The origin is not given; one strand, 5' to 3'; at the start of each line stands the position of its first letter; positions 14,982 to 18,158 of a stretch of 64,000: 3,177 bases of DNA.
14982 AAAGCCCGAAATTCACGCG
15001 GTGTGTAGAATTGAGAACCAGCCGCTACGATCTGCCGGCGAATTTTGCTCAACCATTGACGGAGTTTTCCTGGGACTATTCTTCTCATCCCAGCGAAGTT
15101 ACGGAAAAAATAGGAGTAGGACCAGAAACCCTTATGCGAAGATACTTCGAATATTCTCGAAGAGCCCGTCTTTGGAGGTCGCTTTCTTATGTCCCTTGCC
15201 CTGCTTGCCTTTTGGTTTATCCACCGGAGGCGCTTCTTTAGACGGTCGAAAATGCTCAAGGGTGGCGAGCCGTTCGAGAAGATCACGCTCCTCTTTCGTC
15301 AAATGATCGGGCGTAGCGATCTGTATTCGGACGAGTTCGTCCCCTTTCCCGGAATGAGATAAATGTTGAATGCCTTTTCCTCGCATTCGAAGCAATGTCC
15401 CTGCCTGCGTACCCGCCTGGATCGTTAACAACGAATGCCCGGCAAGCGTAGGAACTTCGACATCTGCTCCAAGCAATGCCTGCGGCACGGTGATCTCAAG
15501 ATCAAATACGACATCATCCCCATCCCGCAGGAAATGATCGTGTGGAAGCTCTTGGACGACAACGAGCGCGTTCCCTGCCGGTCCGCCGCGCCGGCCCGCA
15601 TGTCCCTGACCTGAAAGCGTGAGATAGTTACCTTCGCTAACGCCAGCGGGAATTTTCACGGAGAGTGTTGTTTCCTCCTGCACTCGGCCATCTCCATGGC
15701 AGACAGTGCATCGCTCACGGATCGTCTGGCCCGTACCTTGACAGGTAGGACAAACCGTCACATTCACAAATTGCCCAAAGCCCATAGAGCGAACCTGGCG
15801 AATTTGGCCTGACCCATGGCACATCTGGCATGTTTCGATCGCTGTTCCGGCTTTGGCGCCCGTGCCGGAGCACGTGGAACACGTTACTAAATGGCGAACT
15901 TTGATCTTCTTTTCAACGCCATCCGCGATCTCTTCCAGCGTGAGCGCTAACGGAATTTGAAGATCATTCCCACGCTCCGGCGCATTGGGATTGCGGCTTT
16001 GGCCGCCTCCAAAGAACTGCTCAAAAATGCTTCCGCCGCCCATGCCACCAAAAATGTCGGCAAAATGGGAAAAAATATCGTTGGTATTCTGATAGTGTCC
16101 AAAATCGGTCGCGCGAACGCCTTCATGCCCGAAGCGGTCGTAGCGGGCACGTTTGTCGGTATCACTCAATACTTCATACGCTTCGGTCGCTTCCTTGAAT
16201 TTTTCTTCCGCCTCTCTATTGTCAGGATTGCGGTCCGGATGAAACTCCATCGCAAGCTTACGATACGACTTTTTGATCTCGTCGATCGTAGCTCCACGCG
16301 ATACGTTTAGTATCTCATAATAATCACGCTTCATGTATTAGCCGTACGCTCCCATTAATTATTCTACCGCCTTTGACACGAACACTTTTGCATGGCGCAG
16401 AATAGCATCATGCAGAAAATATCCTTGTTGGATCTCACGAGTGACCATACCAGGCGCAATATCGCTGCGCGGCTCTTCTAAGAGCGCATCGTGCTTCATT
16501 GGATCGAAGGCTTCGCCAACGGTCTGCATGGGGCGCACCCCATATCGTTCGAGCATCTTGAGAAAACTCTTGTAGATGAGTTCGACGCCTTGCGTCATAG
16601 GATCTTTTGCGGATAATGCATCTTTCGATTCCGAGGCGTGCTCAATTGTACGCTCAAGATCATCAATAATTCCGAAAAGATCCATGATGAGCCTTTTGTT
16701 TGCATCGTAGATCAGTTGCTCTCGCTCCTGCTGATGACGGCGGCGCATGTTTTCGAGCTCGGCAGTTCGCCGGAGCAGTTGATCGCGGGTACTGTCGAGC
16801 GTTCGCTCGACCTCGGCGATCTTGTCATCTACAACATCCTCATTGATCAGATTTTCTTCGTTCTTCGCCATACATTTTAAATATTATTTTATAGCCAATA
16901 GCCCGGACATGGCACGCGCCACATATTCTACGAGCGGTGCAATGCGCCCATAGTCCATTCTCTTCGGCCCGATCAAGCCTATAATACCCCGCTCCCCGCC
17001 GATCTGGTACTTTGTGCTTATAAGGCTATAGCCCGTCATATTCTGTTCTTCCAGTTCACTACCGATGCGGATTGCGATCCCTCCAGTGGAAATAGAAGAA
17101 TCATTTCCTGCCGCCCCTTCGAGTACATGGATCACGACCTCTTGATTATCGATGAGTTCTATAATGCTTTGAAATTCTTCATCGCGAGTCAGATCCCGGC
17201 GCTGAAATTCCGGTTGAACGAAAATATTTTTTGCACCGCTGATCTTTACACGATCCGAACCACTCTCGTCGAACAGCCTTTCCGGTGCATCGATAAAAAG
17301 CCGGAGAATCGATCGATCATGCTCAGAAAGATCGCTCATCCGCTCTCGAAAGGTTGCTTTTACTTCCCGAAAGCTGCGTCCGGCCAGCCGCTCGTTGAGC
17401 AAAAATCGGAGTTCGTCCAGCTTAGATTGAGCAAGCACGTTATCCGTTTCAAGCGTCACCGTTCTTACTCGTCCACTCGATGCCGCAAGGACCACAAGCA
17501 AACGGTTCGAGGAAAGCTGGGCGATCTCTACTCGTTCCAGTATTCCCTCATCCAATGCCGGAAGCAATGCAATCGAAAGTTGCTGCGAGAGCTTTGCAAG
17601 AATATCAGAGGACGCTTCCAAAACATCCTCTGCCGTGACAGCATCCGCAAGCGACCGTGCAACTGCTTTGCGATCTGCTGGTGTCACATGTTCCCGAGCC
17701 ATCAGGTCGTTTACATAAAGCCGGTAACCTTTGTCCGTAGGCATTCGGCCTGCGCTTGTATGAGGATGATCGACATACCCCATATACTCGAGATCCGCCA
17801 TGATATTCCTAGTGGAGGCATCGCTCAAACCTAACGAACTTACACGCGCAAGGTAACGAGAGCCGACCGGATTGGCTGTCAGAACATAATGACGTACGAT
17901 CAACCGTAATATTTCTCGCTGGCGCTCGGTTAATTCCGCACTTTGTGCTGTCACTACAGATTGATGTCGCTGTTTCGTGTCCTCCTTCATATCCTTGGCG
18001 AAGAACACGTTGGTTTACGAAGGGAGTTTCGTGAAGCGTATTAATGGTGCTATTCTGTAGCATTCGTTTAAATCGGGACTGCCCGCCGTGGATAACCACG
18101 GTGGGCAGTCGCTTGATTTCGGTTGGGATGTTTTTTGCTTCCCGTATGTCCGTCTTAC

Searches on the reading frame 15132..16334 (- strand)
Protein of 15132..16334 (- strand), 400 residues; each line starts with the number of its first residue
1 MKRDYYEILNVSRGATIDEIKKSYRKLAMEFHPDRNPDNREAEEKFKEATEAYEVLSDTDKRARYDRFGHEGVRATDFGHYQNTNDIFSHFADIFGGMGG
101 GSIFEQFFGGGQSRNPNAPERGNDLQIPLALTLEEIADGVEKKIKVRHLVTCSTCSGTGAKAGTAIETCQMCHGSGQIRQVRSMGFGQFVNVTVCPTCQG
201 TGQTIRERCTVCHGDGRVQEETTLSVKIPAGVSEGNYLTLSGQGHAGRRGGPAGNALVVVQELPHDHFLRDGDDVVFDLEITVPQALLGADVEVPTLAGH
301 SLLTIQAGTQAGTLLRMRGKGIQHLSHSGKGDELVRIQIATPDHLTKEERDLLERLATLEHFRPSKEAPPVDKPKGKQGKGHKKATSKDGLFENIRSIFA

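Call 9: search_protein_families(library=pfam, proteins=[window:15132-16334:-], max_evalue=0.01)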
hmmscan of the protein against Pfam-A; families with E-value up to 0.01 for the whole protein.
window:15132-16334:- (400 aa): 6 families
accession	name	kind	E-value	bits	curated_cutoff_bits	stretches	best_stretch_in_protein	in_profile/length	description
PF01556.23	DnaJ_C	-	2.5e-43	148.2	26.6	1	126-342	2-152/152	DnaJ C terminal domain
PF00226.36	DnaJ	-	7.3e-28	96.9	27.8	1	4-66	1-63/63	DnaJ domain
PF00684.25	DnaJ_CXXCXGXG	-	4.2e-17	62.6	32.7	1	152-216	1-65/65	DnaJ central domain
PF17302.8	DUF5351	-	0.0045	17.7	27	0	167-177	18-28/29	Family of unknown function (DUF5351)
PF20833.2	RNase_E_G_Thio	-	0.0059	17.2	26.8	0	168-185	1-18/86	RNase E/G, Thioredoxin-like domain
PF15777.11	Anti-TRAP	-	0.007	16.8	32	0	167-202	11-40/59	Tryptophan RNA-binding attenuator protein inhibitory protein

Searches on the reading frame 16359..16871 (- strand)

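Call 9: search_protein_families(library=pfam, proteins=[window:16359-16871:-], max_evalue=0.01)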
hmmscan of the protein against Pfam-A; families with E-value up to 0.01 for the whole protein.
window:16359-16871:- (170 aa): 1 family
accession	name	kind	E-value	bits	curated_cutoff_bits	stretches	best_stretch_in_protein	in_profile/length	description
PF01025.24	GrpE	-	5.3e-42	143.7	25.8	1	5-167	7-165/165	GrpE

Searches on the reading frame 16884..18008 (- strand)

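Call 9: search_protein_families(library=pfam, proteins=[window:16884-18008:-], max_evalue=0.01)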
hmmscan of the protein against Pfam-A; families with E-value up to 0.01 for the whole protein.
window:16884-18008:- (374 aa): 3 families
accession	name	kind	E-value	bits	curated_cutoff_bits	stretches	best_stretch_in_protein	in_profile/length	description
PF01628.27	HrcA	-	1e-49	169.9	22.2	1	127-356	1-214/215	HrcA protein C terminal domain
PF03444.21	HrcA_DNA-bdg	-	0.00023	21.2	21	1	25-97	1-72/79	Winged helix-turn-helix transcription repressor, HrcA DNA-binding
PF01726.22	LexA_DNA_bind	-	0.0046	17.1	23.7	0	25-80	3-57/65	LexA DNA binding domain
